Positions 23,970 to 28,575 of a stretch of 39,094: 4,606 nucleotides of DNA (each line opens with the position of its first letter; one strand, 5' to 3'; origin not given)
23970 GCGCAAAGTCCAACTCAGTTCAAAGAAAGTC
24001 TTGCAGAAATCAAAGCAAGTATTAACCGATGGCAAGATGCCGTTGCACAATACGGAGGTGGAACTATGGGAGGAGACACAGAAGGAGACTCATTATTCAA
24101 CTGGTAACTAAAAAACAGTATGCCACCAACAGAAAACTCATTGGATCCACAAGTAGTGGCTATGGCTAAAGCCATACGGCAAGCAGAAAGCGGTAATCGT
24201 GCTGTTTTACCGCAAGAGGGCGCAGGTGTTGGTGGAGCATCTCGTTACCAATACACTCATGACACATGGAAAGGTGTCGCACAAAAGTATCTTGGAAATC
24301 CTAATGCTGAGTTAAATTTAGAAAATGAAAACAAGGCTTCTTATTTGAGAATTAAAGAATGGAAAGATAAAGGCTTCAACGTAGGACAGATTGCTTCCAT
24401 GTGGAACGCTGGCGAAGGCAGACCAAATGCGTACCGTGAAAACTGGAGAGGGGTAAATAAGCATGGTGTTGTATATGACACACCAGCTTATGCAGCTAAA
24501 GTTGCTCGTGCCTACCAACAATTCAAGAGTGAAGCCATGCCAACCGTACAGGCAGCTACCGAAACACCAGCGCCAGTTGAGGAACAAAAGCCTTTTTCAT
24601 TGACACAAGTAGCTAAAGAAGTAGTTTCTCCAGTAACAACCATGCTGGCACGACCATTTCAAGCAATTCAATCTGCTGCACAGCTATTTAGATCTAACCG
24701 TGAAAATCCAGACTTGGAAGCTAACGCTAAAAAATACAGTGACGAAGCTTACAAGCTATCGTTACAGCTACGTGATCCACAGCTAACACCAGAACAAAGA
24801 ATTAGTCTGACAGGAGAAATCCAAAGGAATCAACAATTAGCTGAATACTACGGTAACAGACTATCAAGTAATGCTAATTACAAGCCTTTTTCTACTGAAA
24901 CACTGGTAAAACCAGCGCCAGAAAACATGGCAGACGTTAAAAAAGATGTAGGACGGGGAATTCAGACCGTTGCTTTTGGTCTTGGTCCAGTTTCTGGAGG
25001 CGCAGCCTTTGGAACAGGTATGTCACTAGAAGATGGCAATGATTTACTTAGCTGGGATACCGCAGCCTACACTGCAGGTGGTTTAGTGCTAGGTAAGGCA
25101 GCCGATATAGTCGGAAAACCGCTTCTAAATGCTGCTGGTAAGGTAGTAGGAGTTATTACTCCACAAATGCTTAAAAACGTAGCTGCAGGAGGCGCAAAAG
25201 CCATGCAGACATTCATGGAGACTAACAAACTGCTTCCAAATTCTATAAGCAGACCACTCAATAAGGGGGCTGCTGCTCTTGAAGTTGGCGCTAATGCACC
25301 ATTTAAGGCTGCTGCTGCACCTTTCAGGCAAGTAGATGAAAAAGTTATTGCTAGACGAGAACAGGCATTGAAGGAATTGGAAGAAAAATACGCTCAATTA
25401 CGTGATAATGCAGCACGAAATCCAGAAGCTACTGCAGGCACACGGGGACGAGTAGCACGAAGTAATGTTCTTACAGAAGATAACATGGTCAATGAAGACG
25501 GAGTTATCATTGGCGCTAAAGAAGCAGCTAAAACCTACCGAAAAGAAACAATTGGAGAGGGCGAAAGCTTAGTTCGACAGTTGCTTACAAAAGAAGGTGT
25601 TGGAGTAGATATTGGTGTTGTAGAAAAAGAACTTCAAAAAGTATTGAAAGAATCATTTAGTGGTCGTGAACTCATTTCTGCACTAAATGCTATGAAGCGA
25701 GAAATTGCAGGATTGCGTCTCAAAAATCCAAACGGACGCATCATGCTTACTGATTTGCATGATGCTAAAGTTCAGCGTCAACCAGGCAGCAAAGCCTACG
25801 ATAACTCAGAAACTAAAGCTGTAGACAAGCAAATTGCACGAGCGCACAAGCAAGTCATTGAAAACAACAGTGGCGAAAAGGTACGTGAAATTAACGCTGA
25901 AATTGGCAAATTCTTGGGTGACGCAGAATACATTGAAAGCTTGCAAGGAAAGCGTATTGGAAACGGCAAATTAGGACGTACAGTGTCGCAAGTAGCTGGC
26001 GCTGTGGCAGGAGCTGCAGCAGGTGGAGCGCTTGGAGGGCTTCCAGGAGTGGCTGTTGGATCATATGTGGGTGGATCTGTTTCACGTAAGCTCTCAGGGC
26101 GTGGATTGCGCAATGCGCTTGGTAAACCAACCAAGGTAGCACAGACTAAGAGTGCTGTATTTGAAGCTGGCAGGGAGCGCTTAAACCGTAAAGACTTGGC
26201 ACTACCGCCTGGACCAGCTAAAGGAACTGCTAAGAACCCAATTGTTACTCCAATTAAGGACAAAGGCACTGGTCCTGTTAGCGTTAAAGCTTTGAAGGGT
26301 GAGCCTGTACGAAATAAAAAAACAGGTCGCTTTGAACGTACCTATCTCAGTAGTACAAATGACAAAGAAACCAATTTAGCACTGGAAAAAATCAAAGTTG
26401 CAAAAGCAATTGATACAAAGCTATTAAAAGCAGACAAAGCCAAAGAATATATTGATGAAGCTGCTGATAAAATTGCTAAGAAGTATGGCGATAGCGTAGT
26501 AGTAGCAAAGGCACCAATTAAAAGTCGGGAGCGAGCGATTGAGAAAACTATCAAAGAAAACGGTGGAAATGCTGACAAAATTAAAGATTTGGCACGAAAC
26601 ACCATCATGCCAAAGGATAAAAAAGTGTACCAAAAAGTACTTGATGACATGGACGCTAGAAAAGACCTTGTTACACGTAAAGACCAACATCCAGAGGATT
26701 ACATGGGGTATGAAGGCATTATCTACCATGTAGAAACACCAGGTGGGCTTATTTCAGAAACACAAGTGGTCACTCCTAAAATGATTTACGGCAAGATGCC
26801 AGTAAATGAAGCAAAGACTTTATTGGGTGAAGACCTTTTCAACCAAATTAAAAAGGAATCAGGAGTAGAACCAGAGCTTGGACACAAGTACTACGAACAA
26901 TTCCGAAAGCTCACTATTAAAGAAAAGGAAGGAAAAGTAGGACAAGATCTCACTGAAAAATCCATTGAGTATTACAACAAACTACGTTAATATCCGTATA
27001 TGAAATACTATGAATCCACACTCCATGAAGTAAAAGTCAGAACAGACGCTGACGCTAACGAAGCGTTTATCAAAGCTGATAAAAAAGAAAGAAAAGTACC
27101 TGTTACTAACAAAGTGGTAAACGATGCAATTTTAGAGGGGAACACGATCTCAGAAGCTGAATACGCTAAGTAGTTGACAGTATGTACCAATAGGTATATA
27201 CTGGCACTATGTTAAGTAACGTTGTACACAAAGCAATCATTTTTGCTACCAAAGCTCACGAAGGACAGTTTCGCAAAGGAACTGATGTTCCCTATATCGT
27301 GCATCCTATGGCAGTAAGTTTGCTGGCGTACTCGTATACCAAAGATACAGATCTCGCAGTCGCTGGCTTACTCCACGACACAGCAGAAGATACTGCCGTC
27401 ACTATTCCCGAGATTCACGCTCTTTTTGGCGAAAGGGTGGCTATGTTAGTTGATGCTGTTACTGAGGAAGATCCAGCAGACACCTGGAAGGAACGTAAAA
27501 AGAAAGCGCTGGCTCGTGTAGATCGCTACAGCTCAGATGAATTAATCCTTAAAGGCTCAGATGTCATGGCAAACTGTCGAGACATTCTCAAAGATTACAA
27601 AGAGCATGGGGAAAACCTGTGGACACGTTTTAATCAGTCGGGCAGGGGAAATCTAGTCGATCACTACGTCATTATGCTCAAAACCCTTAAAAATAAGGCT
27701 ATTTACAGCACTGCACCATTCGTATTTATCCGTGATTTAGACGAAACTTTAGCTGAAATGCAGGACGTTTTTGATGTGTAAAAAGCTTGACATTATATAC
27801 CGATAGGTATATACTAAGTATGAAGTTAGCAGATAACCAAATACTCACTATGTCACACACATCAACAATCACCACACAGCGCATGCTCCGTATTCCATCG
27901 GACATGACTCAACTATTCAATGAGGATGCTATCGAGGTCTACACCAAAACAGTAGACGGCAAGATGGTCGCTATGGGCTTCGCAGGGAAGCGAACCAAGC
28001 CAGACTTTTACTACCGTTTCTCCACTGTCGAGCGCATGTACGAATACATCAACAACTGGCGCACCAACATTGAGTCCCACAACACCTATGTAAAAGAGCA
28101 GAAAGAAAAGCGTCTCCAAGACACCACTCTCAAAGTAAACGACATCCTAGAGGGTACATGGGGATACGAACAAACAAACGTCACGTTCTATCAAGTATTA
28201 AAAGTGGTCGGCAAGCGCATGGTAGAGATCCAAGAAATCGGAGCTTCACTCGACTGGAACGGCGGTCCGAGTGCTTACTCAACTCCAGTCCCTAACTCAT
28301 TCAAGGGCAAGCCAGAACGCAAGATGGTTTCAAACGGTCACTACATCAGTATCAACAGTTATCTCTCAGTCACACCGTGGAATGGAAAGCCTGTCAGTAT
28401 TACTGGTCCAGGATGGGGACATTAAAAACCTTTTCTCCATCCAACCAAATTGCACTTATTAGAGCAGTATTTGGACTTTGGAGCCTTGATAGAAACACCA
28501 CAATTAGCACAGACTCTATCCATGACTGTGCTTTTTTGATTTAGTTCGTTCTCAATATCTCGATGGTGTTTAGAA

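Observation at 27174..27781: Stand-alone HD alarmone hydrolase on its own promoter just downstream of the RSH-fusion gene: antidote-like pairing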

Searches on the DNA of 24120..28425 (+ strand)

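Call 11: search_dna_similar(query=window:24120-28425:+, collection=phages, mode=distant, max_rows=20)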
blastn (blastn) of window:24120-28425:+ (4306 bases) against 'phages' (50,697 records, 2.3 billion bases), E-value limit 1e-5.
No match.

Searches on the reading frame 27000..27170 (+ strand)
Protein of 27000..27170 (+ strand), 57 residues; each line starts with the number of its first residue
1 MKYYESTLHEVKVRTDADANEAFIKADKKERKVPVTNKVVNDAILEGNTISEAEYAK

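Call 3: search_protein_families(library=pfam, proteins=[window:27000-27170:+], max_evalue=0.01)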
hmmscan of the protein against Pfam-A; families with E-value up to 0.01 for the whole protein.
window:27000-27170:+ (57 aa): 1 family
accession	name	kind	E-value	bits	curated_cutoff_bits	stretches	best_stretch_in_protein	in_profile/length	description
PF24154.1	Tis1_ImmP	-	8.2e-06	26.3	27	1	8-57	20-72/74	Tis1 immunity protein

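Call 17: search_protein_families(library=phrogs, proteins=[window:27000-27170:+], max_evalue=0.001)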
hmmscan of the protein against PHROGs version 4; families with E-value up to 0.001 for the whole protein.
window:27000-27170:+ (57 aa): 0 families

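Call 49: search_solved_structures(query=window:27000-27170:+, max_evalue=10, show_alignments=2)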
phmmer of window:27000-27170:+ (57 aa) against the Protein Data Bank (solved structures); distinct sequences matched with E-value up to 10: 0.

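Call 51: search_solved_structures(query=A1, max_evalue=10, show_alignments=2)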
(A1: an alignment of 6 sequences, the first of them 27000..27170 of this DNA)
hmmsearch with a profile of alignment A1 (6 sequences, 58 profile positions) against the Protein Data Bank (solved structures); distinct sequences matched with E-value up to 10: 2.
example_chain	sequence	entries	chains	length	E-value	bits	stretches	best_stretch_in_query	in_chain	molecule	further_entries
6ox6_B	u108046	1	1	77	0.0018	21.7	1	7-56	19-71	PA14_01140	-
2w5e_A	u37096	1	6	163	0.28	14.6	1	4-25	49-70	PUTATIVE SERINE PROTEASE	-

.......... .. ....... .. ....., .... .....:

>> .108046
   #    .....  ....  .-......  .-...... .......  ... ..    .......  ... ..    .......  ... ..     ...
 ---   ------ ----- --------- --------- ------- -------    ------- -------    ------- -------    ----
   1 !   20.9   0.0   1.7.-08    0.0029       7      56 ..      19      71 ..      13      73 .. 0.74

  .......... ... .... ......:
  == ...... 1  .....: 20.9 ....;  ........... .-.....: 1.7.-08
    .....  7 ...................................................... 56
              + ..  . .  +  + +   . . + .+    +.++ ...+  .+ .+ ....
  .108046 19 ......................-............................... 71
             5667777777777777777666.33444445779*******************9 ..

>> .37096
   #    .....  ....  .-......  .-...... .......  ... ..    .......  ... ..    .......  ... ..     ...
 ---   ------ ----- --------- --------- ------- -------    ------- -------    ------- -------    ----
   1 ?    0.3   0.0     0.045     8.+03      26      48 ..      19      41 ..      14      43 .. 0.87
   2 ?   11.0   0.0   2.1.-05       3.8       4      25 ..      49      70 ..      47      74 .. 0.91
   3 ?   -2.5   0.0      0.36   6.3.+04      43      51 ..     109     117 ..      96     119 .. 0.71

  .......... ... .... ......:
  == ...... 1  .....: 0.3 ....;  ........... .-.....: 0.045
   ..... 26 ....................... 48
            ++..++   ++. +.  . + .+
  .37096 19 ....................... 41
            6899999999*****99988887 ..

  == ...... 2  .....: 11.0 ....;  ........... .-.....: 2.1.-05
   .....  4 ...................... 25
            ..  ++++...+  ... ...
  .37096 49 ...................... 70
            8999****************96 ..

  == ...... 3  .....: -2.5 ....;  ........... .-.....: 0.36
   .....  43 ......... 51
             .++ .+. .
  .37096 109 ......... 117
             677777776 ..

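Call 52: search_protein_families(library=pfam, alignment_id=A1, max_evalue=0.01)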
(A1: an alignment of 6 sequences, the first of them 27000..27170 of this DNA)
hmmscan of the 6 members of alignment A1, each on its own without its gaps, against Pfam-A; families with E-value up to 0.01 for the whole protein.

A. member 1, window:27000-27170:+ (57 aa): 1 family
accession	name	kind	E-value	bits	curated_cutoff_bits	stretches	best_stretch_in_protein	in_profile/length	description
PF24154.1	Tis1_ImmP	-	8.2e-06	26.3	27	1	8-57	20-72/74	Tis1 immunity protein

B. families by the number of members that match (of 6 scanned): 1 family
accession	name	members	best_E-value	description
PF24154.1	Tis1_ImmP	5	2.2e-06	Tis1 immunity protein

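Call 90: search_protein_families(library=ncbifam, proteins=[window:27000-27170:+], max_evalue=0.01)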
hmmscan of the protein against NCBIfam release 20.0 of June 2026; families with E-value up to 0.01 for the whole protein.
window:27000-27170:+ (57 aa): 0 families
